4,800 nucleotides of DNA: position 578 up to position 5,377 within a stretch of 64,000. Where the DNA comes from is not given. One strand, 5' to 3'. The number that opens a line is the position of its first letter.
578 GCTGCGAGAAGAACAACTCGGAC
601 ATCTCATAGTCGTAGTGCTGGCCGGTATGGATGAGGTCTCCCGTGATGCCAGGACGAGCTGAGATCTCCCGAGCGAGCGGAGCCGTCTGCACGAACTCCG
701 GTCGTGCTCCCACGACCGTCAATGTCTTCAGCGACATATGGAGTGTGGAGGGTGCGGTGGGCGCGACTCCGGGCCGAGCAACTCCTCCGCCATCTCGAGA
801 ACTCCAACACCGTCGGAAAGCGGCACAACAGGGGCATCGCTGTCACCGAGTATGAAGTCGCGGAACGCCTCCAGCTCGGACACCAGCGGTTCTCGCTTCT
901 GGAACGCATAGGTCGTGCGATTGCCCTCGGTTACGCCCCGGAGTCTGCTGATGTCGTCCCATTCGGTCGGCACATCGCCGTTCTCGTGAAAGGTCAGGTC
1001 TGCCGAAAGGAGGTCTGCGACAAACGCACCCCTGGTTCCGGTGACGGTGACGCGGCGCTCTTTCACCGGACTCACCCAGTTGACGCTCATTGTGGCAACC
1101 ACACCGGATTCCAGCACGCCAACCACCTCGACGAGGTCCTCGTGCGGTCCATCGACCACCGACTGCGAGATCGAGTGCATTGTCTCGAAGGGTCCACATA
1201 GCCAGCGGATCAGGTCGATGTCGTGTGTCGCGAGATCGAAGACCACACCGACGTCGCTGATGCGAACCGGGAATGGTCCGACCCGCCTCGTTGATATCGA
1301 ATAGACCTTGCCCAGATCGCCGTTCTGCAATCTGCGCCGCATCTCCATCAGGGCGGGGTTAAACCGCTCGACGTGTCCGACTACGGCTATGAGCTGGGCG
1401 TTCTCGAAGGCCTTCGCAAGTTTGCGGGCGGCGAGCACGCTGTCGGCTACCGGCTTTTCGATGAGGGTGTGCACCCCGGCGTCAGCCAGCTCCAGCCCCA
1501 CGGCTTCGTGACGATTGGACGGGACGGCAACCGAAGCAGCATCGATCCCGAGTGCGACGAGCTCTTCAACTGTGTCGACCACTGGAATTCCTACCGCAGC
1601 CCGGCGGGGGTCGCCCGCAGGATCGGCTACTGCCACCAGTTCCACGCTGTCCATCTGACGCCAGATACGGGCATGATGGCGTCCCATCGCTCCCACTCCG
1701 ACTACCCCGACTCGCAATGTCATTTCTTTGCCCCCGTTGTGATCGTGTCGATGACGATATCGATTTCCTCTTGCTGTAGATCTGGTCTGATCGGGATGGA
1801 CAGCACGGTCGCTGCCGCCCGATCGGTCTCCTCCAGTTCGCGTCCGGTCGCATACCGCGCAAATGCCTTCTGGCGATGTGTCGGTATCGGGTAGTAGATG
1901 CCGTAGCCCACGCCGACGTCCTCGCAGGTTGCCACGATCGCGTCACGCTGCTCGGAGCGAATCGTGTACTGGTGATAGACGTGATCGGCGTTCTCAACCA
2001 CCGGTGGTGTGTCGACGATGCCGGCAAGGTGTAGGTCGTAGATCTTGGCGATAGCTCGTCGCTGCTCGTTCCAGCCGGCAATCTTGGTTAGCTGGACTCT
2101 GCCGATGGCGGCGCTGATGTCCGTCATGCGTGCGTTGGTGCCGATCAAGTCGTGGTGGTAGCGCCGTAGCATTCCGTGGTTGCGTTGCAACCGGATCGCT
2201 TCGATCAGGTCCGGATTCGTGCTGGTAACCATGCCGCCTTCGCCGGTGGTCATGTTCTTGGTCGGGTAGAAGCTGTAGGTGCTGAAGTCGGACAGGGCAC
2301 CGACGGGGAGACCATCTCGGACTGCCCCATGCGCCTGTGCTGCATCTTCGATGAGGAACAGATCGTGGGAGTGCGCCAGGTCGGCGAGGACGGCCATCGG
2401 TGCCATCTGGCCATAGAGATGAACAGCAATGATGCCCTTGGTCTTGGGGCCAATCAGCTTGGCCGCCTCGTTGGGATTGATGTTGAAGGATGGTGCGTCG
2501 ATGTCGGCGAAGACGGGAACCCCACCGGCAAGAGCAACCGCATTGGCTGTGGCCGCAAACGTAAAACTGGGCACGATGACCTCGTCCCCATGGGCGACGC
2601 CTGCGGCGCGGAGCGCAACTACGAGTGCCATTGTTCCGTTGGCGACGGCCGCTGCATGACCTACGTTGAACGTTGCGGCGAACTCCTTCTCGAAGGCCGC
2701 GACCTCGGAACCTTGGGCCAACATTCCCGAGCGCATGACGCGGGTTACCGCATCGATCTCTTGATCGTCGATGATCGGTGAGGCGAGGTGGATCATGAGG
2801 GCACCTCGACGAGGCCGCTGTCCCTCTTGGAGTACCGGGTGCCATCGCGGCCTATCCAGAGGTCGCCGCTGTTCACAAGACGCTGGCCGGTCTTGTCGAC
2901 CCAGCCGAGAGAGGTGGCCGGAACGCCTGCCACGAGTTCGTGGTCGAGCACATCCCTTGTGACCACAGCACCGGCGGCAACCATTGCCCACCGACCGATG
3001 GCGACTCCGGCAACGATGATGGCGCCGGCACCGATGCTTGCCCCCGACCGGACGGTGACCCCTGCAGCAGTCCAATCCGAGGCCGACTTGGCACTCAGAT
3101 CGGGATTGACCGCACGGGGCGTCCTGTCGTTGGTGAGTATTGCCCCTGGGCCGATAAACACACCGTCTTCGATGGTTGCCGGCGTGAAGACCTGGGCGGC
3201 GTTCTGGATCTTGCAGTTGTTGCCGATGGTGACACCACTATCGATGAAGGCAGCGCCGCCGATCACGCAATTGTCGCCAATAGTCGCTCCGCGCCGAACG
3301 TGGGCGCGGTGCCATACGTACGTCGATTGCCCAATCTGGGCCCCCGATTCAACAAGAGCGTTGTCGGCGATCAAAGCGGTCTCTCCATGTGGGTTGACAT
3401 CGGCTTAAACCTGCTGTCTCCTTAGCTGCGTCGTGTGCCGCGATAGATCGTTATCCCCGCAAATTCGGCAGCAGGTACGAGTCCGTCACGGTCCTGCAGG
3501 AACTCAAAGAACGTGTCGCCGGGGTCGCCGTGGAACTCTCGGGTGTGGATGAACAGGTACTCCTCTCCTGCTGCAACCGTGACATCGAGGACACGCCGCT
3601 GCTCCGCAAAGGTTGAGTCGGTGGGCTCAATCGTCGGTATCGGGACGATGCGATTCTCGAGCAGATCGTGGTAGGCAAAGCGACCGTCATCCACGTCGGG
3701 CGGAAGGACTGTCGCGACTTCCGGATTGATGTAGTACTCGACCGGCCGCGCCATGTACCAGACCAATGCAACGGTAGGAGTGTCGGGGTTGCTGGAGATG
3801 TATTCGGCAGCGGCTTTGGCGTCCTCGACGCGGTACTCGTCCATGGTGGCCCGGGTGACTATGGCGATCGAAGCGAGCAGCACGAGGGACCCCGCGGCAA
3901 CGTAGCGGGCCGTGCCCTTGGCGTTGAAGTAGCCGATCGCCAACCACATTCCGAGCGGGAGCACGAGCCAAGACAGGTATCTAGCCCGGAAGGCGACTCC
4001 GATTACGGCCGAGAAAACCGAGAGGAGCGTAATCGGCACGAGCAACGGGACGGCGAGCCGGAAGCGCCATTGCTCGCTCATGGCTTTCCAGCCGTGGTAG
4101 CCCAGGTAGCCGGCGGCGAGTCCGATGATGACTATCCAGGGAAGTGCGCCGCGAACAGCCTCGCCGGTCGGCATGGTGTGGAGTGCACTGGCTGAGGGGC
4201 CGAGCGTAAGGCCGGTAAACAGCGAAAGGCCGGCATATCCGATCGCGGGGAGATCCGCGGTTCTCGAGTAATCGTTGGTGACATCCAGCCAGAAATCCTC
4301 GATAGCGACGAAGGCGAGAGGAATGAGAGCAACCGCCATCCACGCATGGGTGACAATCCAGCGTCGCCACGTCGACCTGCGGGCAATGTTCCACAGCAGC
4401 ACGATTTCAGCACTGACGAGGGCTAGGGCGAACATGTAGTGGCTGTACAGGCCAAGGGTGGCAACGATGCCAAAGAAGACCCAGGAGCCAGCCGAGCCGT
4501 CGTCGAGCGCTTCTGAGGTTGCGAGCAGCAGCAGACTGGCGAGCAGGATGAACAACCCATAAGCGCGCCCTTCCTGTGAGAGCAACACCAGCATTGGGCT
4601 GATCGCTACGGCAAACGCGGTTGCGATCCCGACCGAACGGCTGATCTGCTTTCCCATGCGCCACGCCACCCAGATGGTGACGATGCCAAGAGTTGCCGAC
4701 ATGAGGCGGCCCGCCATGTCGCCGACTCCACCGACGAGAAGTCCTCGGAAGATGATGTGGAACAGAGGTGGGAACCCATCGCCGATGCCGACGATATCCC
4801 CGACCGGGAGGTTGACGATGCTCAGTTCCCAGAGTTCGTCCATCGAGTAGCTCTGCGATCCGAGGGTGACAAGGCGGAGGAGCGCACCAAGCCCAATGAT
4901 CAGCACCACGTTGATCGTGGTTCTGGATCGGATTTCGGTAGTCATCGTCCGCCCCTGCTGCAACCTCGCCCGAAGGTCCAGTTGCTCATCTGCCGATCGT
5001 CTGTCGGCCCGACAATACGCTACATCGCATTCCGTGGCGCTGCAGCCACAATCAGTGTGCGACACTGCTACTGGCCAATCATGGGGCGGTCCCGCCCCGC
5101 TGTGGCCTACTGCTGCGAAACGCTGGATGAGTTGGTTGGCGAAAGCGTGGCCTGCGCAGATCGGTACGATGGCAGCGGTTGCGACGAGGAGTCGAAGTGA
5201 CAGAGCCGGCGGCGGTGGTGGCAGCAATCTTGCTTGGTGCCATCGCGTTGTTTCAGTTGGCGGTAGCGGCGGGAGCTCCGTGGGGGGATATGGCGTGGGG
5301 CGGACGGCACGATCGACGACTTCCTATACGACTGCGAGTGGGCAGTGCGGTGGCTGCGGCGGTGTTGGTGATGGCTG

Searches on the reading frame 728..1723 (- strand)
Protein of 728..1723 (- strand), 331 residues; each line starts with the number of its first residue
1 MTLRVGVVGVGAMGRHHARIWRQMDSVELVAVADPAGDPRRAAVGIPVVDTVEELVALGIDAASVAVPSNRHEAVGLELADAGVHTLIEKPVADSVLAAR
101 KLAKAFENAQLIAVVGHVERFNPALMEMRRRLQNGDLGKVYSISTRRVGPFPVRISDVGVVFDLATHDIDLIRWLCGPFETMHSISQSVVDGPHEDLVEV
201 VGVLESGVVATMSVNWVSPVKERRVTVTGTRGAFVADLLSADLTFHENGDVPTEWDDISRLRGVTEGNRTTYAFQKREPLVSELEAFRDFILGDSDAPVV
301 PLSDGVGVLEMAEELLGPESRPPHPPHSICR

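Call 60: search_protein_families(library=pfam, proteins=[window:728-1723:-], max_evalue=0.00001)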
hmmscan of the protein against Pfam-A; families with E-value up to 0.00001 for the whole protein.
window:728-1723:- (331 aa): 3 families
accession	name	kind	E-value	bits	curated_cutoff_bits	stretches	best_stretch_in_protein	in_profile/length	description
PF01408.29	GFO_IDH_MocA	-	1.4e-21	77.8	24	1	3-117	1-120/120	Oxidoreductase family, NAD-binding Rossmann fold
PF22725.1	GFO_IDH_MocA_C3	-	1.7e-18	67.3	27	1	127-234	3-123/124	GFO/IDH/MocA C-terminal domain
PF02894.22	GFO_IDH_MocA_C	-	6e-13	49.5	22.9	1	130-313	2-204/218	Oxidoreductase family, C-terminal alpha/beta domain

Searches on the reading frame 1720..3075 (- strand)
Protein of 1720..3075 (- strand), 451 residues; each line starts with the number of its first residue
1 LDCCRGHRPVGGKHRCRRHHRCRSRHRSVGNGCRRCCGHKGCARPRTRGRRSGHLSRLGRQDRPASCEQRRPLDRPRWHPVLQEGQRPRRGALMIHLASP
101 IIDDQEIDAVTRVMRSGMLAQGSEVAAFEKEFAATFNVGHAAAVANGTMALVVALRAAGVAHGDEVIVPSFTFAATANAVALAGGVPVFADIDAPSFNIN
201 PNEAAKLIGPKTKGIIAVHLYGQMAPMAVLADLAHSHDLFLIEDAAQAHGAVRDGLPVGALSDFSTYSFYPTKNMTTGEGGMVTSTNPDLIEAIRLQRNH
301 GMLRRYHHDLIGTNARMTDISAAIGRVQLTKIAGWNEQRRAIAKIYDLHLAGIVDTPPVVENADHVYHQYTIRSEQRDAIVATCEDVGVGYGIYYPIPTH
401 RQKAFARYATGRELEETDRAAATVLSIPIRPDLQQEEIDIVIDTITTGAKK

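Call 60: search_protein_families(library=pfam, proteins=[window:1720-3075:-], max_evalue=0.00001)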
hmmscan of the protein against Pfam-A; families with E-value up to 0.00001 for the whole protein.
window:1720-3075:- (451 aa): 2 families
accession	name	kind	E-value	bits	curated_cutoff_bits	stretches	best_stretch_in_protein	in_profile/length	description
PF01041.23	DegT_DnrJ_EryC1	-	5.1e-118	394.8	19.8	1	101-445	2-359/360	DegT/DnrJ/EryC1/StrS aminotransferase family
PF00155.27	Aminotran_1_2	-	2.3e-06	27.5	19.7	1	126-254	45-195/361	Aminotransferase class I and II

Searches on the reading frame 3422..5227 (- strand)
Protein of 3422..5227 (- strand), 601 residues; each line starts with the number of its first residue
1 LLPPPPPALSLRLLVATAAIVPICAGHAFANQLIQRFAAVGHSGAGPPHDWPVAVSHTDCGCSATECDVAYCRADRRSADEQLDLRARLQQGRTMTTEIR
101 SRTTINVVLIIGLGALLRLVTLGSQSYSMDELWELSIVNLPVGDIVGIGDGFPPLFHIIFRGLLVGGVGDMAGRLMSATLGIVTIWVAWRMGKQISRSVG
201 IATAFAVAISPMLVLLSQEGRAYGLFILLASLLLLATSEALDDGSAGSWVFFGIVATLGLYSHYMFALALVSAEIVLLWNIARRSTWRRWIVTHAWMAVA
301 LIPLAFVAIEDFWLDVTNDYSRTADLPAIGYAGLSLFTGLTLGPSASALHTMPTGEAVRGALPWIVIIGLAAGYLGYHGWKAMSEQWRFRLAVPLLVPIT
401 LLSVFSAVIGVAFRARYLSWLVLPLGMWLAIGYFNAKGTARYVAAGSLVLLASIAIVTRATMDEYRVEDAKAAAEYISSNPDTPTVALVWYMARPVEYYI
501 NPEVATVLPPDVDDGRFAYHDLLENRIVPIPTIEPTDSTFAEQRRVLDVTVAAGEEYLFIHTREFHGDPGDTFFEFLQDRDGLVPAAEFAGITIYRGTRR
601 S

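Call 60: search_protein_families(library=pfam, proteins=[window:3422-5227:-], max_evalue=0.00001)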
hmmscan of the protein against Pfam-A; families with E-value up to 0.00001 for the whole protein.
window:3422-5227:- (601 aa): 1 family
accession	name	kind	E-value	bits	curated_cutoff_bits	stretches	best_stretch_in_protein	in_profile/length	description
PF13231.12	PMT_2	-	7.5e-14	52.7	26.1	1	159-305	10-155/160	Dolichyl-phosphate-mannose-protein mannosyltransferase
